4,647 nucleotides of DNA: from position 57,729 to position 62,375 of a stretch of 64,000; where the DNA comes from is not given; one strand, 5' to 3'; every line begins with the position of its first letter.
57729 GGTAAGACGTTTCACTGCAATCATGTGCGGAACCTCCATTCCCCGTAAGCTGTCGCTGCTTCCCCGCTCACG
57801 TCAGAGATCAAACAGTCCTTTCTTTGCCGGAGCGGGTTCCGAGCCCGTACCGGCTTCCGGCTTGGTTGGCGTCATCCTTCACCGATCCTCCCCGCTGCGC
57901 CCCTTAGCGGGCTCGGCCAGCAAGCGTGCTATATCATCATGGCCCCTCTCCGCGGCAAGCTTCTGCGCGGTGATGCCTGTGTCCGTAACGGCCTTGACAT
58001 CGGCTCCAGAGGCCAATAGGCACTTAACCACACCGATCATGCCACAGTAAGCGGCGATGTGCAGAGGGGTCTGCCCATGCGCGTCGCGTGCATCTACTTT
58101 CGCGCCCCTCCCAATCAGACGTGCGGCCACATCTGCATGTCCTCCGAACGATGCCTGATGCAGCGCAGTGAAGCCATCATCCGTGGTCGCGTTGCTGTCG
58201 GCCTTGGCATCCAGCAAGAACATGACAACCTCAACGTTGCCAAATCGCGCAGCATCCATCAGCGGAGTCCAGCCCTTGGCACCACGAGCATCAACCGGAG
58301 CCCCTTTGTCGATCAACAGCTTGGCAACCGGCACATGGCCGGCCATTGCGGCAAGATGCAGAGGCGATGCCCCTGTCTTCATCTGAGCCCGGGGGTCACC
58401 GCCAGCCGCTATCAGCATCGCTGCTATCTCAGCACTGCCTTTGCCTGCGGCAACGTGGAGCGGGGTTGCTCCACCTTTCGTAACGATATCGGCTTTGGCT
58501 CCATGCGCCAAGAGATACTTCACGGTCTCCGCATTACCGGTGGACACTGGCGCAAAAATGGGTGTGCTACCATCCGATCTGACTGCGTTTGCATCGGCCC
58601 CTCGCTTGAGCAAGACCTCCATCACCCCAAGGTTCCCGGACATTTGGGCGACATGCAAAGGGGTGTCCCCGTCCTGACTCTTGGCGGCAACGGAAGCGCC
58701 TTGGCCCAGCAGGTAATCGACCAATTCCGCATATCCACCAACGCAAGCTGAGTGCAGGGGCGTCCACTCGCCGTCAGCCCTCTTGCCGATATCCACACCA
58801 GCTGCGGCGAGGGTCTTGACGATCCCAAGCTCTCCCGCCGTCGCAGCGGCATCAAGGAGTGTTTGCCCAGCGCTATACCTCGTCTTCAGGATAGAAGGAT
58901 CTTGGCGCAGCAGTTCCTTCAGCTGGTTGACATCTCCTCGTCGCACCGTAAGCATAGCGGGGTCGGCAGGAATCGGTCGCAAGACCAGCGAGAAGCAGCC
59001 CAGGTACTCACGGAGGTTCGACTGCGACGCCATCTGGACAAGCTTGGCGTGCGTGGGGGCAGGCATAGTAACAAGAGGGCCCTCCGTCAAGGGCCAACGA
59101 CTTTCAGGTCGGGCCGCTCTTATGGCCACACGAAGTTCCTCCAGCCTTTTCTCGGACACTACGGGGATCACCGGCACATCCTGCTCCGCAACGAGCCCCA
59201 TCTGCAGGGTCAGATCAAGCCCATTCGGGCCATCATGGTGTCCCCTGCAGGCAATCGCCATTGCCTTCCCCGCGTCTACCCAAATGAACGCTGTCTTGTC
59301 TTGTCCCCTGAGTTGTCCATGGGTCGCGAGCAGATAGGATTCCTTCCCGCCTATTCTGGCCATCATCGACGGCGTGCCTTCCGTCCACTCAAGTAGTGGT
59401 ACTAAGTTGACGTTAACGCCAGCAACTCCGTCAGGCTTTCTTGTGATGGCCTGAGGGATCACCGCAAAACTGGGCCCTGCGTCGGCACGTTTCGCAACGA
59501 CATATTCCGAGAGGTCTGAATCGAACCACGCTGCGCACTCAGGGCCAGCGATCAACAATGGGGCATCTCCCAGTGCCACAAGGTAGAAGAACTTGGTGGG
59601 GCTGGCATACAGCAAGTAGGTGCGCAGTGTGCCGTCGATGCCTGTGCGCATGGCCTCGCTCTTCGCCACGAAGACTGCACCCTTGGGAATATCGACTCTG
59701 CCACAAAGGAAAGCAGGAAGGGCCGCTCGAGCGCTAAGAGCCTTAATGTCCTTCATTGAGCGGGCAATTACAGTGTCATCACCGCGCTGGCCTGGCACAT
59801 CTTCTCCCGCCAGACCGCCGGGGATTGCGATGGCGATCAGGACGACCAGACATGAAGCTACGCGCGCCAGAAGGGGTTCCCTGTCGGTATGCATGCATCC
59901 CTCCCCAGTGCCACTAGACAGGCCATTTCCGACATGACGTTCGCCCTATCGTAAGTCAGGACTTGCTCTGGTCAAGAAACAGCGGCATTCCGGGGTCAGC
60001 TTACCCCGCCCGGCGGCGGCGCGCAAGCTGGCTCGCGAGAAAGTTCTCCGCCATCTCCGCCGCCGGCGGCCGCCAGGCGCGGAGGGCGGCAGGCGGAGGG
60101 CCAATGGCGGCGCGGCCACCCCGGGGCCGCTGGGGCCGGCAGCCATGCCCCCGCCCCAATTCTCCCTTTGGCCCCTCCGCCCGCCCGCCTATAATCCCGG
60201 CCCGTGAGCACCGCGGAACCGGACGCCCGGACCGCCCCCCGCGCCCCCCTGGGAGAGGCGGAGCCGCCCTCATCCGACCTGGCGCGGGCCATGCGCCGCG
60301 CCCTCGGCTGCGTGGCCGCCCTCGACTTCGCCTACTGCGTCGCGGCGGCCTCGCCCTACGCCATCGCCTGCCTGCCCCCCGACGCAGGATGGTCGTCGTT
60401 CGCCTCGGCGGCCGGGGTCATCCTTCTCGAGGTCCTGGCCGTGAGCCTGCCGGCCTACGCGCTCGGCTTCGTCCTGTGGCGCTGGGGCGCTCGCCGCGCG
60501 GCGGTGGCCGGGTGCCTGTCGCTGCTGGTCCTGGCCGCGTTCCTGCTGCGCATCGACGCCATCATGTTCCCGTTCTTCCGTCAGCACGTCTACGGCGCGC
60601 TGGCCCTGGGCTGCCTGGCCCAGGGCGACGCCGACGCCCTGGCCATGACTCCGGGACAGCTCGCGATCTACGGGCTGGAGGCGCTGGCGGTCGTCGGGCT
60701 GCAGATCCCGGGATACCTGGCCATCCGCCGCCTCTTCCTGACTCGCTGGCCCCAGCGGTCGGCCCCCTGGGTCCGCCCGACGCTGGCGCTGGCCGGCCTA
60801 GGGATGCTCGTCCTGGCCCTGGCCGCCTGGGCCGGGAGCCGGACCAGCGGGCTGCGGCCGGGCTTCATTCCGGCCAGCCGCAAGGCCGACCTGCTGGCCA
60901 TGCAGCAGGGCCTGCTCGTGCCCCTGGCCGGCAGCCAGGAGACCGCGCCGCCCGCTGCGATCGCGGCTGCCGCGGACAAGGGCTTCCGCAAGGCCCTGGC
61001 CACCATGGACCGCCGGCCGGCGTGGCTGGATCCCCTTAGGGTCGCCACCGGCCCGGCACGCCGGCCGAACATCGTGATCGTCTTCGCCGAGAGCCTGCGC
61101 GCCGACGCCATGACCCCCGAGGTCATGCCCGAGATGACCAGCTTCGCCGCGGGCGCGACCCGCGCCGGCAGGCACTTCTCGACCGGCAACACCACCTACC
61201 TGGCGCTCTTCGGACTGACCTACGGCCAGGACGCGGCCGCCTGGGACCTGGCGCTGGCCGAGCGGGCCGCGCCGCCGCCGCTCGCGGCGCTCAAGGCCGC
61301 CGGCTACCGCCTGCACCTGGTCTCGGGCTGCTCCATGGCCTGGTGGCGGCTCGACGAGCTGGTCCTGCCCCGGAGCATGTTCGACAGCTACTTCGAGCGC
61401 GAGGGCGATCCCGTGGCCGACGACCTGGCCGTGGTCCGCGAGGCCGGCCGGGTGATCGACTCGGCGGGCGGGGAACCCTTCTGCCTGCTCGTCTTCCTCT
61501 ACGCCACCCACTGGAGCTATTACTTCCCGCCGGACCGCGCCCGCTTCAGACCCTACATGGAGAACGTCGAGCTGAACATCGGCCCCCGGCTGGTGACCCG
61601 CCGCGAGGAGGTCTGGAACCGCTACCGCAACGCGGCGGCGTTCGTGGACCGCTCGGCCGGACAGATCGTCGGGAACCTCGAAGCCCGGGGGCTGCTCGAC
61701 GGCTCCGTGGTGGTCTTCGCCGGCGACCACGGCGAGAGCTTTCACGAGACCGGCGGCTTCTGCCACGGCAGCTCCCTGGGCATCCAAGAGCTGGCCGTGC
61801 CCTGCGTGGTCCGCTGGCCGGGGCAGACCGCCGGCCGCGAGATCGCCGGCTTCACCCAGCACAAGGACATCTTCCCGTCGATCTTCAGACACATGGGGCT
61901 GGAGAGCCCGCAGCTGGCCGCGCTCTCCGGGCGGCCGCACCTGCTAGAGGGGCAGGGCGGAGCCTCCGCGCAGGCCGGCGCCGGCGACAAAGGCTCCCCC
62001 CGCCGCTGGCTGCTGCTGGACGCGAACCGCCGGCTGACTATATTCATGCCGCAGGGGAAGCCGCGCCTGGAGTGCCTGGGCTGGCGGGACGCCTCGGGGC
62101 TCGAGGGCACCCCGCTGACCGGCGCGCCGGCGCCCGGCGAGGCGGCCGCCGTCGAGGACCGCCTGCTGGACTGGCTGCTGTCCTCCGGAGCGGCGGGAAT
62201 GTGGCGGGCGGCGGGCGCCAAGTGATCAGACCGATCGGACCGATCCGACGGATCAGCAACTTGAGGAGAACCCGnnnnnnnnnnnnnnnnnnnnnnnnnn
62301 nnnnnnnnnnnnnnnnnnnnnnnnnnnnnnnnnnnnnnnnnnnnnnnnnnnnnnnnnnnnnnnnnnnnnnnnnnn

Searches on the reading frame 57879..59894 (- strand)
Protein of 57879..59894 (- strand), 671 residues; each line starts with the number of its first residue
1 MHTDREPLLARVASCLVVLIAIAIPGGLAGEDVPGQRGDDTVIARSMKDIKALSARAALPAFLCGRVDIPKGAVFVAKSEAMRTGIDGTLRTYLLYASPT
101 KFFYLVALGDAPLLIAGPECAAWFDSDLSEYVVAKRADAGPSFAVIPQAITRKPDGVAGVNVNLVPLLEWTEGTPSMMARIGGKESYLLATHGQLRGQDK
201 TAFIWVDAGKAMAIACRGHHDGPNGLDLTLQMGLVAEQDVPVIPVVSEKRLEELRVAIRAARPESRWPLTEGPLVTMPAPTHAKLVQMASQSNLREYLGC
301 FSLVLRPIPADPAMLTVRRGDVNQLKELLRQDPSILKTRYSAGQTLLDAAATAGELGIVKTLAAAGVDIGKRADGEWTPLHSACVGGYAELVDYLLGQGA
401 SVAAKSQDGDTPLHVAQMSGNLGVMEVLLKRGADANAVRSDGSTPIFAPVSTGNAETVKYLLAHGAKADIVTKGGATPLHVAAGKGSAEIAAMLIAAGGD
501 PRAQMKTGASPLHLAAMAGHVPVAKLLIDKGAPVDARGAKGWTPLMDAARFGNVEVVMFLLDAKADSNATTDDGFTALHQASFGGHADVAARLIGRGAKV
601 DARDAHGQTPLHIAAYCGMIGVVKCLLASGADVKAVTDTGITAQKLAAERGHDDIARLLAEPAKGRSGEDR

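Call 79: search_protein_families(library=pfam, proteins=[window:57879-59894:-], max_evalue=0.00001)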
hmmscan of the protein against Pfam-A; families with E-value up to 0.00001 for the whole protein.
window:57879-59894:- (671 aa): 6 families
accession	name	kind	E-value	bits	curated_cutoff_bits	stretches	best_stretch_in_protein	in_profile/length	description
PF12796.13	Ank_2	-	1.4e-73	243.9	27.3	6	485-570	7-89/90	Ankyrin repeats (3 copies)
PF00023.36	Ank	-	3.4e-67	219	21.1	4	508-537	2-31/33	Ankyrin repeat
PF13637.12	Ank_4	-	4.6e-50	166.9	22.7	5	512-561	1-50/50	Ankyrin repeats (many copies)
PF13606.12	Ank_3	-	8.2e-46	148.4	22.3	0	508-535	2-29/30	Ankyrin repeat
PF13857.12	Ank_5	-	7.4e-43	144.5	27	2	461-515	1-56/56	Ankyrin repeats (many copies)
PF24521.3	Ank_KRIT1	-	5.5e-11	42.8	80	0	476-564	19-108/149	KRIT1 ankyrin-repeats domain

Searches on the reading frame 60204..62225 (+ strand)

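Call 79: search_protein_families(library=pfam, proteins=[window:60204-62225:+], max_evalue=0.00001)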
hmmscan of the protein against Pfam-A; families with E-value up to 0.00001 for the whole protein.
window:60204-62225:+ (673 aa): 1 family
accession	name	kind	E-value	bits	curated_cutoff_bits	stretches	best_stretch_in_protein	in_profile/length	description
PF00884.28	Sulfatase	-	1.9e-29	103.4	25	1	288-565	1-300/301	Sulfatase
